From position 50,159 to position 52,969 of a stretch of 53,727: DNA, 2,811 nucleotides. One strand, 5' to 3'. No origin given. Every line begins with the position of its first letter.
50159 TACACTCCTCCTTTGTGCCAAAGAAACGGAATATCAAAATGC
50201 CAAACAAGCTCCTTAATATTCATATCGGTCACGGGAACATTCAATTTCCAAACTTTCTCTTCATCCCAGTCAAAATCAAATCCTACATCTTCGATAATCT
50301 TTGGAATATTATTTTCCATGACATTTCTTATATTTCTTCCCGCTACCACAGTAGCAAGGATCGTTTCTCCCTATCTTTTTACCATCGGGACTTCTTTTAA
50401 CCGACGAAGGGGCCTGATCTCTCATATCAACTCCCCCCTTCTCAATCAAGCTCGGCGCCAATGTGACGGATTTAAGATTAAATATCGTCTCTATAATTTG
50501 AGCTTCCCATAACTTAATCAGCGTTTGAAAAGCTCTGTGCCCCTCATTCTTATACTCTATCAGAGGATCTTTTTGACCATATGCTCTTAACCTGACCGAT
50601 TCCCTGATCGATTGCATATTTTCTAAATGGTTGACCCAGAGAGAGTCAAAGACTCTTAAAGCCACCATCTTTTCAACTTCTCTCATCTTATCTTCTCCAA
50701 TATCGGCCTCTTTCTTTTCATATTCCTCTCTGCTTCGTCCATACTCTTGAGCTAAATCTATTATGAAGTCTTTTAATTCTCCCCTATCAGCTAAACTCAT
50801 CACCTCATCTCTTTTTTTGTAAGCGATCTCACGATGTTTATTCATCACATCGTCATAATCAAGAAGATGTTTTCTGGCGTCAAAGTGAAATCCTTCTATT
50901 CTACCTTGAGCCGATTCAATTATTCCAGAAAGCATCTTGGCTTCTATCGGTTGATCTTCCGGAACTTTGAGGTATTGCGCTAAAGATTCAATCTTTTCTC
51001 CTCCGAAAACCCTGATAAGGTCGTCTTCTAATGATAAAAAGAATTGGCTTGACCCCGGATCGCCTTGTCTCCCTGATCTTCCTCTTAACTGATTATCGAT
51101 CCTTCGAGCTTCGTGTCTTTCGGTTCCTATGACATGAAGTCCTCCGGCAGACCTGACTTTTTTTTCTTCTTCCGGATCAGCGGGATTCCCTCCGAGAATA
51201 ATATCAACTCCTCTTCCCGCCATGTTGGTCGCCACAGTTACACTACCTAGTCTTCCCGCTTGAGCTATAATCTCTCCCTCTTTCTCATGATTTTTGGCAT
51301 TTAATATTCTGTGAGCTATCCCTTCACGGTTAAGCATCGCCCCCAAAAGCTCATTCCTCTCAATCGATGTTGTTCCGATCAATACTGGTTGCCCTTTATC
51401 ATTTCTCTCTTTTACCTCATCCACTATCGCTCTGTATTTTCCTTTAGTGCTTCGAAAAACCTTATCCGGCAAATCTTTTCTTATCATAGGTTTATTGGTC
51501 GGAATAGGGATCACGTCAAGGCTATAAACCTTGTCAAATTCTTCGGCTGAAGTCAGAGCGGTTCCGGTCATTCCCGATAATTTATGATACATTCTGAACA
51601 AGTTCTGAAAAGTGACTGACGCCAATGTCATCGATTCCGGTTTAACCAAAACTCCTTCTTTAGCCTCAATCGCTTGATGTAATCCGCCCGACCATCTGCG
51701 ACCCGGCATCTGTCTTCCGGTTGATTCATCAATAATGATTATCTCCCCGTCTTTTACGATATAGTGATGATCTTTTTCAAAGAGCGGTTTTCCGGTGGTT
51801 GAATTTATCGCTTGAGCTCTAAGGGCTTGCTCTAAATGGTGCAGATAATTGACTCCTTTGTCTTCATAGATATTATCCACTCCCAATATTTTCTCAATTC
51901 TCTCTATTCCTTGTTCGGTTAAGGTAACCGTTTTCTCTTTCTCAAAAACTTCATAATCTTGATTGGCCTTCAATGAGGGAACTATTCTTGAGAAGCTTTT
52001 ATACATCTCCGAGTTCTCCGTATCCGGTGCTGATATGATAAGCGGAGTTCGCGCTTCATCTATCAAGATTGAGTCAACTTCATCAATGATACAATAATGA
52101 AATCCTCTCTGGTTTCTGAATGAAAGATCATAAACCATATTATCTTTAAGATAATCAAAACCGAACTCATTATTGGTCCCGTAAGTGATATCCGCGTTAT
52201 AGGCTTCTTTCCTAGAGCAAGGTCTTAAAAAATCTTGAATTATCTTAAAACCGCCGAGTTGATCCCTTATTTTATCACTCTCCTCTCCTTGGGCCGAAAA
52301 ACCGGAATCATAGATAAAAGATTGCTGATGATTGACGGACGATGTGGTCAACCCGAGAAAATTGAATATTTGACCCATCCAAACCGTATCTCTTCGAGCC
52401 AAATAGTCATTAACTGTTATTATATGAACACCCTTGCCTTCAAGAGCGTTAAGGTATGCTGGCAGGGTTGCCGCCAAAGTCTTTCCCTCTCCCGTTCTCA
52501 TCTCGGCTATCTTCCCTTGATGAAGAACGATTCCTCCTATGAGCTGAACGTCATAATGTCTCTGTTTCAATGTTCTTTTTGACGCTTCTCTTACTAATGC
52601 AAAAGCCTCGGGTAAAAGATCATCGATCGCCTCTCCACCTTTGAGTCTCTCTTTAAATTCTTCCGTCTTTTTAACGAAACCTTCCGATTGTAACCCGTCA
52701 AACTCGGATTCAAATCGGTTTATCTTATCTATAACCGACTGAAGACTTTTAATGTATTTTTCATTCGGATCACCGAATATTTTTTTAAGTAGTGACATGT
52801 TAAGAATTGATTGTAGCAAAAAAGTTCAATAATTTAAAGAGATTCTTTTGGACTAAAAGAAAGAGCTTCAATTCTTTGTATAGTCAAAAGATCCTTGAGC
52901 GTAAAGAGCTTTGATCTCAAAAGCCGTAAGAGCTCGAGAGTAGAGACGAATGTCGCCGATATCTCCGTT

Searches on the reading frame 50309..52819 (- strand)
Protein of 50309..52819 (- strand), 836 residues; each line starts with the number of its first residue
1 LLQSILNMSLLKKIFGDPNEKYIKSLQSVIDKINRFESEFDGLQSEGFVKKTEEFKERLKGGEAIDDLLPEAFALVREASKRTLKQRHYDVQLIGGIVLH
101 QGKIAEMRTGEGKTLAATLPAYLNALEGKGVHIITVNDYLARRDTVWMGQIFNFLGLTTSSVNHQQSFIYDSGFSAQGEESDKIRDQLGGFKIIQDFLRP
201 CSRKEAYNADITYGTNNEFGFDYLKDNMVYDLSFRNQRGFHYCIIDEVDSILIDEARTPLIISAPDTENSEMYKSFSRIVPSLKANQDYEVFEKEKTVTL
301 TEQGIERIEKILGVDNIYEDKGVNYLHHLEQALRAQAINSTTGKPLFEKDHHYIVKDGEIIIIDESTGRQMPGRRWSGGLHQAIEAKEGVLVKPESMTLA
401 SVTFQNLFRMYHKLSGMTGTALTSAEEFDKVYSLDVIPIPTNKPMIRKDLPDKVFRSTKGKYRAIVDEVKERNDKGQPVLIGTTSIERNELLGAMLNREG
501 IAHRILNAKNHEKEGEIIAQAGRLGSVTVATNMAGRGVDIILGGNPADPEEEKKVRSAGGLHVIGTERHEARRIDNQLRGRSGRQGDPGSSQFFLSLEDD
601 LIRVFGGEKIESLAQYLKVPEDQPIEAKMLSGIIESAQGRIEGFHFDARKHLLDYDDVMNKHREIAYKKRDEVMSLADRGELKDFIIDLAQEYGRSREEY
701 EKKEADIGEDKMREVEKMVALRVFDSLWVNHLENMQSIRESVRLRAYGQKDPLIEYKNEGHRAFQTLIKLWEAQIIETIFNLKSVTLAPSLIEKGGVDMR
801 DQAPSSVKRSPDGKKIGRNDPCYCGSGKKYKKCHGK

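Call 14: search_protein_families(library=pfam, proteins=[window:50309-52819:-], max_evalue=0.001)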
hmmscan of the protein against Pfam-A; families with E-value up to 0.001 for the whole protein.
window:50309-52819:- (836 aa): 6 families
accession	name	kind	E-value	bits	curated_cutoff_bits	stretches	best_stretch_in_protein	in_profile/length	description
PF07517.20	SecA_DEAD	-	1.5e-122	408.9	24.6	1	11-428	1-289/290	SecA DEAD-like domain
PF21090.3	P-loop_SecA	-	7.1e-79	264.6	27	2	444-548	1-105/205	SecA P-loop domain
PF07516.18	SecA_SW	-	7.4e-45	153.9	26.7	2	696-782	115-199/200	SecA Wing and Scaffold domain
PF01043.26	SecA_PP_bind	-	8.5e-39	133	23.5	1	269-385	2-110/110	SecA preprotein cross-linking domain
PF02810.21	SEC-C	-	6.9e-09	35.8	20.4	1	818-836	1-19/19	SEC-C motif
PF00270.35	DEAD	-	0.00077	19.7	26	0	104-131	18-48/167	DEAD/DEAH box helicase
